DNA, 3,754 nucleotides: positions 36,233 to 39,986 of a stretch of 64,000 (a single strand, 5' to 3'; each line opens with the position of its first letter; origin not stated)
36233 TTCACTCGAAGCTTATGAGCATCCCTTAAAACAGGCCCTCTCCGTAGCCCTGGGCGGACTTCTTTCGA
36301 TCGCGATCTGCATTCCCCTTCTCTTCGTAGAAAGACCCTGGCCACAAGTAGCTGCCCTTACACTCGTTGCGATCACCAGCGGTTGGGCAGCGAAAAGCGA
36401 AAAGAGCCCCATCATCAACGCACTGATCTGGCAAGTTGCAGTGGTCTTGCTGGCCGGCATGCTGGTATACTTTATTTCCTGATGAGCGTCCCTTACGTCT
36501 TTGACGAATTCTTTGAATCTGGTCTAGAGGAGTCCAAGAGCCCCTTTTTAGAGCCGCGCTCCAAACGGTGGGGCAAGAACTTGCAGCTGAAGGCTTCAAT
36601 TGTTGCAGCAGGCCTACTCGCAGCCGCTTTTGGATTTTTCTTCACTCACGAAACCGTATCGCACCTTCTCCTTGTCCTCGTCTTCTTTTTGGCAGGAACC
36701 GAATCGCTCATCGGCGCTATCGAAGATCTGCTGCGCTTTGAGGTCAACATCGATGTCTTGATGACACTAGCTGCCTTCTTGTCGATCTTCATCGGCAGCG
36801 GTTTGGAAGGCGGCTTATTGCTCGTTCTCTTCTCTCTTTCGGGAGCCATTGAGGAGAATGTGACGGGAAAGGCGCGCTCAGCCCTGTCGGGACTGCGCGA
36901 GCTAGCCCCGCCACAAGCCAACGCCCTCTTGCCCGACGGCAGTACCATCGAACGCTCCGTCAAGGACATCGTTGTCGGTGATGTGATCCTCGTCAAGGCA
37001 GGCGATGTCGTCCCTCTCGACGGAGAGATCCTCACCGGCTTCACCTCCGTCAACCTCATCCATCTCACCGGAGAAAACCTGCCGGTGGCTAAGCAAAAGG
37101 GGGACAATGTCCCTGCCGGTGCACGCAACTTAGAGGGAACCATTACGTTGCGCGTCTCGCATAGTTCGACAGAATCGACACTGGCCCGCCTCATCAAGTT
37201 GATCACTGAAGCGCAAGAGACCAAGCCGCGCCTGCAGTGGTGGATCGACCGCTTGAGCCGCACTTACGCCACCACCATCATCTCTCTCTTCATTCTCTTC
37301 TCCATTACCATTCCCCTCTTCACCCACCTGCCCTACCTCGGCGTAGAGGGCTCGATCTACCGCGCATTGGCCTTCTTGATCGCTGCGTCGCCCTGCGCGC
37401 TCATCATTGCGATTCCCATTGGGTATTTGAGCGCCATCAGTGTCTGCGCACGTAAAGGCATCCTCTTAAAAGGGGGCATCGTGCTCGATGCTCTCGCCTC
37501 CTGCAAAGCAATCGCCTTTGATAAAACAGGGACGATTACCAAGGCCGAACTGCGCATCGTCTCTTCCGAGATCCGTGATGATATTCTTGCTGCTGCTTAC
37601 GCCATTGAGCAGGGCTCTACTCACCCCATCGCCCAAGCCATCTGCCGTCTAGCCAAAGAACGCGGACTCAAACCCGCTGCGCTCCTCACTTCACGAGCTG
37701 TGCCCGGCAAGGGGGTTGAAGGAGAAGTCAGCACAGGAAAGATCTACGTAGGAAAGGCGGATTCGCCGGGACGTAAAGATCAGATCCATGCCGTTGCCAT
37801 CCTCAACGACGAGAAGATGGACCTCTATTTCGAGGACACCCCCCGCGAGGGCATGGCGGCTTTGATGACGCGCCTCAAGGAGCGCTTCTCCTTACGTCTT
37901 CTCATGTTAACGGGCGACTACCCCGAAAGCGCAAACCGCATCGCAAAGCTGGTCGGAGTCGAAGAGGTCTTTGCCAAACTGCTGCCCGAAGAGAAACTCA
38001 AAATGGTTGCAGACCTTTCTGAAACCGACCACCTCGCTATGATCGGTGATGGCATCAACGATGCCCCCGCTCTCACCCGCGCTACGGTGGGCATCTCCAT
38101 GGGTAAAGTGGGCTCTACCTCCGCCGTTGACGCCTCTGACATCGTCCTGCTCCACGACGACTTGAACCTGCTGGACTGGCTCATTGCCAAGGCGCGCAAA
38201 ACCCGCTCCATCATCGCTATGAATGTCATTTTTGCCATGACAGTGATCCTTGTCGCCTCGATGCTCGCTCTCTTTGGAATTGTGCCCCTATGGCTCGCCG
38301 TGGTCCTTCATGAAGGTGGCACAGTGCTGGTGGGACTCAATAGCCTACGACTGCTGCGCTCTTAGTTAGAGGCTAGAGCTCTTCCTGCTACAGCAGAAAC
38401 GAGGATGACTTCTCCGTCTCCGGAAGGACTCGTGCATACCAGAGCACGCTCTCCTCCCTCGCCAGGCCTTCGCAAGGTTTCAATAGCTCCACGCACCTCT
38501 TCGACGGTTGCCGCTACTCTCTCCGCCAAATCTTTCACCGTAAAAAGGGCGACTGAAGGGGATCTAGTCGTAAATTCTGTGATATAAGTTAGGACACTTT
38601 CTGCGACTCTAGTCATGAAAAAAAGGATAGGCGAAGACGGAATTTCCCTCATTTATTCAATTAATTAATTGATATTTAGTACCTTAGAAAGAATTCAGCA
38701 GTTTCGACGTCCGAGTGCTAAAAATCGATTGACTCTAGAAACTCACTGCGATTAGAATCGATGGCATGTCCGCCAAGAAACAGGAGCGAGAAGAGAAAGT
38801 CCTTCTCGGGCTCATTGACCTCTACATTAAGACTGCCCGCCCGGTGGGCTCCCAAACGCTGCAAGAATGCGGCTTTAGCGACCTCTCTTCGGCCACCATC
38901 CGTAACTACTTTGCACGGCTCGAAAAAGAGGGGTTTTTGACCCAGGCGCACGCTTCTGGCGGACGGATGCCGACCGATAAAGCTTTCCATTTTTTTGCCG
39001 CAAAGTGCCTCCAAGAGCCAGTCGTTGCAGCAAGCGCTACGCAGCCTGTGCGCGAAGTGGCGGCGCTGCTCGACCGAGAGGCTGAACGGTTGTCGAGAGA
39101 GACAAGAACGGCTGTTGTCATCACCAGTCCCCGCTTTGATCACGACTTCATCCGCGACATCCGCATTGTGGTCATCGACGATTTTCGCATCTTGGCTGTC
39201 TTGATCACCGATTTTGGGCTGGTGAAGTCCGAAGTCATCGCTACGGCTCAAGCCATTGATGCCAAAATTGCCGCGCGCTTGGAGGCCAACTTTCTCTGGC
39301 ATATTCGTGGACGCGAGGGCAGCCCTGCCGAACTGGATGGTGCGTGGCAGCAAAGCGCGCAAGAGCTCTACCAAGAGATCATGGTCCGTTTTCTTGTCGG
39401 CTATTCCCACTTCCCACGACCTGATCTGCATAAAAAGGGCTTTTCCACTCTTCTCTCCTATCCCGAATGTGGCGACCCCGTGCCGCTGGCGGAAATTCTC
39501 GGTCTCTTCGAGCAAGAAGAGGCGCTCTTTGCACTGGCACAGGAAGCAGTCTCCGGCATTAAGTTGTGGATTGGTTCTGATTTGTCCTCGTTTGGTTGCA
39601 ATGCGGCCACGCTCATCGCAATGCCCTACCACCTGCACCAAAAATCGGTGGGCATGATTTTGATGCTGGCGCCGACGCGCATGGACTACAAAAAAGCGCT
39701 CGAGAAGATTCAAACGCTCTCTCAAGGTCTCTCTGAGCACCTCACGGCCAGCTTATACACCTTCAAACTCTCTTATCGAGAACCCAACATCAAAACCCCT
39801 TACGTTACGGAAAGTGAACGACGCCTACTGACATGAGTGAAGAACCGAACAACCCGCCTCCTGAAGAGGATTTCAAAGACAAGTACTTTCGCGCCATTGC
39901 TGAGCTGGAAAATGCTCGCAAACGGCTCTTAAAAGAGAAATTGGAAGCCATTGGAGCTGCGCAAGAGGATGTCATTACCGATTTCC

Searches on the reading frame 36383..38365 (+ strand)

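Call 25: search_protein_families(library=pfam, proteins=[window:36383-38365:+], max_evalue=0.00001)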
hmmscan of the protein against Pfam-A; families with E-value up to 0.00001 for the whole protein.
window:36383-38365:+ (660 aa): 2 families
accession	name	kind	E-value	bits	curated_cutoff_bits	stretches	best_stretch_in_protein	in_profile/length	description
PF00122.25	E1-E2_ATPase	-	6.9e-46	156.5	28.1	1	174-358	2-181/181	E1-E2 ATPase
PF00702.32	Hydrolase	-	9.1e-26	91.9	26.4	1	375-567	2-190/191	haloacid dehalogenase-like hydrolase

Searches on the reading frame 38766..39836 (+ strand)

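Call 25: search_protein_families(library=pfam, proteins=[window:38766-39836:+], max_evalue=0.00001)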
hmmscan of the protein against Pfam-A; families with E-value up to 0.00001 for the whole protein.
window:38766-39836:+ (356 aa): 1 family
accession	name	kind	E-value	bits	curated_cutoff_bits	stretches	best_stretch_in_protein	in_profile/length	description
PF01628.27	HrcA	-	5.5e-31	108.7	22.2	1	101-311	3-214/215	HrcA protein C terminal domain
